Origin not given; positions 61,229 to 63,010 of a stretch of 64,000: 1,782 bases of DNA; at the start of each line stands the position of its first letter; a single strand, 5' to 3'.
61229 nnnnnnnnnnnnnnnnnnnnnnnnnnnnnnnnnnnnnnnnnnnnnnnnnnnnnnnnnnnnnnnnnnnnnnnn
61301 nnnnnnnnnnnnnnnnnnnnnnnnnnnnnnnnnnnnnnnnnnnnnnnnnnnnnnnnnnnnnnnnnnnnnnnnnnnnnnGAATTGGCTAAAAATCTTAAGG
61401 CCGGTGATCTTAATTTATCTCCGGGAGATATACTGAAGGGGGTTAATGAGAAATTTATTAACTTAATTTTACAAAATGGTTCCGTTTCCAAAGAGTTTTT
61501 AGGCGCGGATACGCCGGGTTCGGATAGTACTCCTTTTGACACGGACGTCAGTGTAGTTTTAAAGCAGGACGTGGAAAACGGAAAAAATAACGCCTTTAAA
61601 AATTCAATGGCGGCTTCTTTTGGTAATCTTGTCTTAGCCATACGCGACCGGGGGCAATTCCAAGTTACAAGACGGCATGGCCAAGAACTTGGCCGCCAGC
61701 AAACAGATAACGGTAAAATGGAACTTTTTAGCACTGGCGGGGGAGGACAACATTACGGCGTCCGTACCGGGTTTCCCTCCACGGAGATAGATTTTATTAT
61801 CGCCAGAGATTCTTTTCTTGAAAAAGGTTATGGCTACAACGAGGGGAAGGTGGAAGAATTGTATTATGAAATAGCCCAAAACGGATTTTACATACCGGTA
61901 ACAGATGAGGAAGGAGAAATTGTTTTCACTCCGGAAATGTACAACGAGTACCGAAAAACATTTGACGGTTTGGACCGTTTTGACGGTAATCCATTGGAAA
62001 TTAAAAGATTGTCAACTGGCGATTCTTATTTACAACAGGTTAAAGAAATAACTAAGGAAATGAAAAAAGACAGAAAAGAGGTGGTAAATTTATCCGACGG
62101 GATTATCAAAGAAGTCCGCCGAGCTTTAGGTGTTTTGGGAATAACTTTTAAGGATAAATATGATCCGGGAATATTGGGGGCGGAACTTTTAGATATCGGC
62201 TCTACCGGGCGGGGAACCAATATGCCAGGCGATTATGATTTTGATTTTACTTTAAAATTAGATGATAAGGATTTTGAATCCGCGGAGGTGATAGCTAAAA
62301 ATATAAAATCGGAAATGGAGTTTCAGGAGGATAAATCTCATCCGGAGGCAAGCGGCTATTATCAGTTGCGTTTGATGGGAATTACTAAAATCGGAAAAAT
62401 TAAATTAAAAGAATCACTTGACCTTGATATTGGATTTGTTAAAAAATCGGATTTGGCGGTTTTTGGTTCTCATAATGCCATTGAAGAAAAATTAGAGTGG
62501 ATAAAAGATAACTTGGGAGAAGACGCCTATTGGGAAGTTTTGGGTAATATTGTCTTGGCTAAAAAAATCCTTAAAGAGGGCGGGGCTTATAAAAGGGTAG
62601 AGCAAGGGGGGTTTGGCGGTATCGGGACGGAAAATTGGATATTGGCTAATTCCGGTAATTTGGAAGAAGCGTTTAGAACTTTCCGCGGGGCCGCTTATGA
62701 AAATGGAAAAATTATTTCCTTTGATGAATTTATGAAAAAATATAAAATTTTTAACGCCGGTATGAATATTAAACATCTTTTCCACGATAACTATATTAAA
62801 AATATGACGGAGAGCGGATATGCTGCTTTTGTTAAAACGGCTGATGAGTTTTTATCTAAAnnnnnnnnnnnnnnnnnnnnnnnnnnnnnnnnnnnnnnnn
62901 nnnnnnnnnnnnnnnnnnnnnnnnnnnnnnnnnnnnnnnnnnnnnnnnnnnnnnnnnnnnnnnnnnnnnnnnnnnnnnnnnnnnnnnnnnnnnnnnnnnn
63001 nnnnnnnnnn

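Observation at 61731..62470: Giant 1503-aa protein carries a tandem pair of nucleotidyltransferase-like motifs in its last about 390 residues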

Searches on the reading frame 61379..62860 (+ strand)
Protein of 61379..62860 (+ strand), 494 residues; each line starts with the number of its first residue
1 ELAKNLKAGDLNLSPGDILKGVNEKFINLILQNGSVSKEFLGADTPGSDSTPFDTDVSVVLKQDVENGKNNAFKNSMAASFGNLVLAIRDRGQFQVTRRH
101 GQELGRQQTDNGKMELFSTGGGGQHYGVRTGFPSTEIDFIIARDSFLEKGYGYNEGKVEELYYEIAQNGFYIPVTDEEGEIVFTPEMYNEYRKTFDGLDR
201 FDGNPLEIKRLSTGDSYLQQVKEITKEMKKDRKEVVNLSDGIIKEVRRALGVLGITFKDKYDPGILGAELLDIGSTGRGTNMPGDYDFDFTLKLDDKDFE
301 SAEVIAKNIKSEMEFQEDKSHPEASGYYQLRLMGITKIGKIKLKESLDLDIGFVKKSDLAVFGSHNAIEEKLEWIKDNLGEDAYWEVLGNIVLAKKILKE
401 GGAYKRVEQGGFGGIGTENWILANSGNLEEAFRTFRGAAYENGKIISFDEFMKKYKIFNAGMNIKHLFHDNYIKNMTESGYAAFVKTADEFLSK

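Call 39: search_solved_structures(query=A3, max_evalue=10, show_alignments=3)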
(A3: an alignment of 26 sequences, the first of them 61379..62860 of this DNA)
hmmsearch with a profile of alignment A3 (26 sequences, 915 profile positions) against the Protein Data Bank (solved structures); distinct sequences matched with E-value up to 10: 7.
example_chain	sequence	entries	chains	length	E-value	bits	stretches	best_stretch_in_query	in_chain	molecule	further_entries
4jc8_A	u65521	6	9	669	0.19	13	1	136-247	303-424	HOPS component Vps33 | Small conjugating protein ligase-like protein | SM (Sec1/Munc18-like) protein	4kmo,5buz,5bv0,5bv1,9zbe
8dit_A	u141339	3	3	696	0.21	12.9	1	136-247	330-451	Vacuolar protein sorting-associated protein 33 | Small conjugating protein ligase-like protein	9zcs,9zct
5cwf_A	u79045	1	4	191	0.71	11.1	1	133-222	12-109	Designed helical repeat protein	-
8y6o_R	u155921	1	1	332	1.2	10.3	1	583-630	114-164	Centrosomal AT-AC splicing factor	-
8qad_A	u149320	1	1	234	4.5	8.5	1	303-397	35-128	sc-apCC-6-LLIA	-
7upp_A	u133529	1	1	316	5.8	8.1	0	35-221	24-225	DHT03 protein A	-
9ugr_A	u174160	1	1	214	8.9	7.5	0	311-387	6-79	Syn-F4-Link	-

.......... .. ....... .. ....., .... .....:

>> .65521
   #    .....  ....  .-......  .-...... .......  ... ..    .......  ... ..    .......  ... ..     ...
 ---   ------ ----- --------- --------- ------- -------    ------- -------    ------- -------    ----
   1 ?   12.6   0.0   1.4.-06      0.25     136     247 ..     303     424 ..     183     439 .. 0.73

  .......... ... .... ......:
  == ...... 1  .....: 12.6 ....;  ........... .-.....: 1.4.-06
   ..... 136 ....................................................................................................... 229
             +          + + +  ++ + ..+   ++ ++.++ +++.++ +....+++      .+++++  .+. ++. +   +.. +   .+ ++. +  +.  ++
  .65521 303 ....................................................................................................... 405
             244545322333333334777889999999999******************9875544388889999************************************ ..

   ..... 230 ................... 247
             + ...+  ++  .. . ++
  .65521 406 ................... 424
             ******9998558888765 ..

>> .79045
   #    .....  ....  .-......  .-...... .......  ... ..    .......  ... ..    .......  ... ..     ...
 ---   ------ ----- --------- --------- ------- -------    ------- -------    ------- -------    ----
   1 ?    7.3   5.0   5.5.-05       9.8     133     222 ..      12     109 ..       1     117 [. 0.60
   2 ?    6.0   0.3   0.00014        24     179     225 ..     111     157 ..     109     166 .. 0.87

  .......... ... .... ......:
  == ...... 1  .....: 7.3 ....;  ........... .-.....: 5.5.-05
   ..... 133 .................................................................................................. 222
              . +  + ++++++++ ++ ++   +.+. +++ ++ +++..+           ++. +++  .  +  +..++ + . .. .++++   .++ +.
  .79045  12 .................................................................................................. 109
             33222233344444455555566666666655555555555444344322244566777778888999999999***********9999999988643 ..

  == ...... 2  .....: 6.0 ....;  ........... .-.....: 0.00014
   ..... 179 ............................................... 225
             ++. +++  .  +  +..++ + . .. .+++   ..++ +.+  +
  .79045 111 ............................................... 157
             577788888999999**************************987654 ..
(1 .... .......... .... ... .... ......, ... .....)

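Call 43: predict_structure(alignment_id=A3)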
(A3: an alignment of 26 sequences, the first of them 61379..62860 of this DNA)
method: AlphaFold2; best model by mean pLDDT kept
length: 494 residues; sequences in the alignment: 26
mean_pLDDT: 87.1   pTM: 0.86
mean pLDDT of the five models: 87.1, 86.5, 85.3, 85.1, 78.8
residues with pLDDT >= 90: 299; 70-90: 138; 50-70: 43; < 50: 14
segments of 3 or more residues with pLDDT < 50: 47-51, 150-153, 261-263
pLDDT, mean of each block of 10 residues (from residue 1): 57 90 87 73 50 74 85 86 91 86 69 84 81 91 82 69 92 90 92 93 94 93 96 93 95 86 69 92 93 91 96 97 85 96 94 81 89 97 98 97 85 91 97 97 96 91 67 91 97 93
secondary structure, 60 per line:
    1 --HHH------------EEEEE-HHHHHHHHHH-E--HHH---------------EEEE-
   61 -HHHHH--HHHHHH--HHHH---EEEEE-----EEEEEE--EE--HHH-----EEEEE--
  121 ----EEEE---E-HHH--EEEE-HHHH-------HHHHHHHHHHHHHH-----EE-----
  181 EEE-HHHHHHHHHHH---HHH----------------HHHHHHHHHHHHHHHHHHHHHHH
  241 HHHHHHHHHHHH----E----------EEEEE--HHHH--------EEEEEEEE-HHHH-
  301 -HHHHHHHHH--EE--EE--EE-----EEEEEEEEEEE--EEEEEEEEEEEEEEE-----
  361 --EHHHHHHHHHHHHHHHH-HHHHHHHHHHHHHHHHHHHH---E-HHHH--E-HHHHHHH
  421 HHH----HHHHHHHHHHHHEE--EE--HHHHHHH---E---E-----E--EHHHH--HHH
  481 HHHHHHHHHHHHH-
elements in order: E18-22 H24-33 E56-59 H62-66 H69-74 H77-80 E84-88 E94-99 E114-118 E125-128 E139-142 H144-147 H155-168 E181-183 H185-195 H218-252 E268-272 H275-278 E287-294 H296-299 H302-310 E328-338 E341-355 H364-379 H381-400 H406-409 H414-423 H428-439 H448-454 H472-475 H478-493

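Call 65: search_protein_families(library=pfam, alignment_id=A3, max_evalue=1)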
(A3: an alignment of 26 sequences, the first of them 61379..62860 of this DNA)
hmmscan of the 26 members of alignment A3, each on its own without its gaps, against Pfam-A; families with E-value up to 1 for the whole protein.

A. member 1, window:61379-62860:+ (494 aa): 2 families
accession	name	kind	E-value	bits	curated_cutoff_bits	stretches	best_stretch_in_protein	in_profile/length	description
PF15400.11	TEX33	-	0.13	13.1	27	0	48-111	53-116/138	Testis-expressed sequence 33 protein family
PF21111.3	CDI_toxin_EC869_like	-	0.17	12.5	27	1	193-238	24-70/123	CDI toxin restriction endonuclease-like domain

B. families by the number of members that match (of 26 scanned): 40 families (the first 25 are shown)
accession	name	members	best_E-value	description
PF01909.29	NTP_transf_2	7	3.7e-05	Nucleotidyltransferase domain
PF18144.7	SMODS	3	0.0065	Second Messenger Oligonucleotide or Dinucleotide Synthetase domain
PF13524.12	Glyco_trans_1_2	2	0.062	Glycosyl transferase-like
PF09682.15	Phage_holin_6_1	2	0.32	Bacteriophage holin of superfamily 6 (Holin_LLH)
PF18296.6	MID_MedPIWI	1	4.6e-05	MID domain of medPIWI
PF18735.6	HEPN_RiboL-PSP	1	7.5e-05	RiboL-PSP-HEPN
PF14771.11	DUF4476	1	0.0019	Domain of unknown function (DUF4476)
PF04991.19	LicD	1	0.0066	LicD family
PF08236.17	SRI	1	0.0071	SRI (Set2 Rpb1 interacting) domain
PF09106.17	SelB-wing_2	1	0.0075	Elongation factor SelB, winged helix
PF16736.11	sCache_like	1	0.0086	Single Cache-like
PF25118.1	EFL1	1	0.01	Elongation factor-like GTPase 1-like domain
PF17898.6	GerD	1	0.015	Spore germination GerD central core domain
PF03448.22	MgtE_N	1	0.023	MgtE intracellular N domain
PF10047.15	DUF2281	1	0.027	Protein of unknown function (DUF2281)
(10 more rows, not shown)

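Call 68: fold_search(model_id=the predicted structure, library=pdb)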
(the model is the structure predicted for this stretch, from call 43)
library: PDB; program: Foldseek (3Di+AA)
matches with E <= 10: 533; with E <= 0.001: 72
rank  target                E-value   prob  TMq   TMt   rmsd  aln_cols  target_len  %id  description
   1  1r89                  1.0e-08  1.00  0.32  0.36   6.8       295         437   18  Crystal Structures of an Archaeal Class I CCA-Adding Enzyme and Its Nucleotide Complexes (released 2003-12-16)
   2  3ouy_A                3.1e-08  1.00  0.35  0.38   6.6       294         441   18  How the CCA-adding Enzyme Selects Adenine Over Cytosine at Position 76 of tRNA (released 2010-12-01)
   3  4x4u_A                3.6e-08  1.00  0.33  0.37   6.7       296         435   17  Crystal structure of the A.fulgidus CCA-adding enzyme in complex with a human MenBeta minihelix ending in CCACC (released 2015-02-11)
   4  4x4o_C                5.0e-08  1.00  0.32  0.36   7.5       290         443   17  Crystal structure of the A.fulgidus CCA-adding enzyme in complex with a G70A arginyl-tRNA minihelix and CTP (released 2015-02-11)
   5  3ovs_A                6.5e-08  1.00  0.34  0.38   6.6       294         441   18  How the CCA-adding Enzyme Selects Adenine over Cytosine in Position 76 of tRNA (released 2010-12-01)
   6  1uet                  8.0e-08  1.00  0.35  0.40   5.8       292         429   18  Divergent evolutions of trinucleotide polymerization revealed by an archaeal CCA-adding enzyme structure (released 2003-12-02)
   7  3ova_A                8.9e-08  1.00  0.36  0.41   5.7       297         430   15  How the CCA-adding Enzyme Selects Adenine over Cytosine in Position 76 of tRNA (released 2010-12-01)
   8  3ovb_A                9.9e-08  1.00  0.34  0.38   6.5       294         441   17  How the CCA-adding Enzyme Selects Adenine over Cytosine in Position 76 of tRNA (released 2010-12-01)
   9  2dvi_A                1.7e-07  1.00  0.35  0.40   5.9       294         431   18  Complex structure of CCA-adding enzyme, mini-DCC and CTP (released 2006-11-14)
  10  1ueu                  8.1e-07  1.00  0.33  0.38   6.2       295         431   17  Divergent evolutions of trinucleotide polymerization revealed by an archaeal CCA-adding enzyme structure (released 2003-12-02)
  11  7q74_B                2.1e-06  1.00  0.37  0.37   8.5       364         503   10  Structure of Pla1 apo, with a C-terminal deletion (released 2022-12-07)
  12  4x4p_C                2.9e-06  1.00  0.32  0.36   6.3       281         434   17  Crystal structure of the A.fulgidus CCA-adding enzyme in complex with a G70A arginyl-tRNA minihelix ending in CCAC (released 2015-02-11)
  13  4ud5_B                3.4e-06  1.00  0.34  0.47   7.7       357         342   14  Structural Plasticity of Cid1 Provides a Basis for its RNA Terminal Uridylyl Transferase Activity (released 2015-03-18)
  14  2zh7_A                3.5e-06  1.00  0.31  0.34   8.0       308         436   14  Complex structure of AFCCA with tRNAminiDG (released 2008-08-05)
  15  4x4p_E                4.4e-06  1.00  0.33  0.37   6.7       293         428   17  Crystal structure of the A.fulgidus CCA-adding enzyme in complex with a G70A arginyl-tRNA minihelix ending in CCAC (released 2015-02-11)
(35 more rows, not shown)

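Call 80: search_protein_families(library=padloc, alignment_id=A3, max_evalue=0.01)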
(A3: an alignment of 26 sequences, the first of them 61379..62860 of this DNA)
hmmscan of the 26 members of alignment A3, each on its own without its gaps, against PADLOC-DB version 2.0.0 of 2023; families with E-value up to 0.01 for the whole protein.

A. member 1, window:61379-62860:+ (494 aa): 0 families

B. families by the number of members that match (of 26 scanned): 9 families
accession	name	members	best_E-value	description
PDLC00776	Cyclase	11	1.4e-08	oligonucleotide-cyclase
PDLC00803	Cyclase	2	5.8e-05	oligonucleotide-cyclase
PDLC00796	Cyclase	2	0.0007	oligonucleotide-cyclase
PDLC00823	Cyclase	2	0.0065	oligonucleotide-cyclase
PDLC00794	Cyclase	1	3.6e-05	oligonucleotide-cyclase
PDLC00788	Cyclase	1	0.0015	oligonucleotide-cyclase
PDLC00801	Cyclase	1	0.0032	oligonucleotide-cyclase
PDLC04133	mad1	1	0.0051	mads_1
PDLC00786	Cyclase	1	0.0061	oligonucleotide-cyclase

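Call 83: search_dna_similar(query=window:61379-62860:+, collection=plasmids, mode=protein, max_evalue=0.001, max_rows=10)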
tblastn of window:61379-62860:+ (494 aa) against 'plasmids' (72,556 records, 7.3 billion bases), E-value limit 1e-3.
No match.

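Call 84: search_dna_similar(query=window:61379-62860:+, collection=phages, mode=protein, max_evalue=0.001, max_rows=10)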
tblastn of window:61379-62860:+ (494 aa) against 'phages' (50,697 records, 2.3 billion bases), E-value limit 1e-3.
No match.
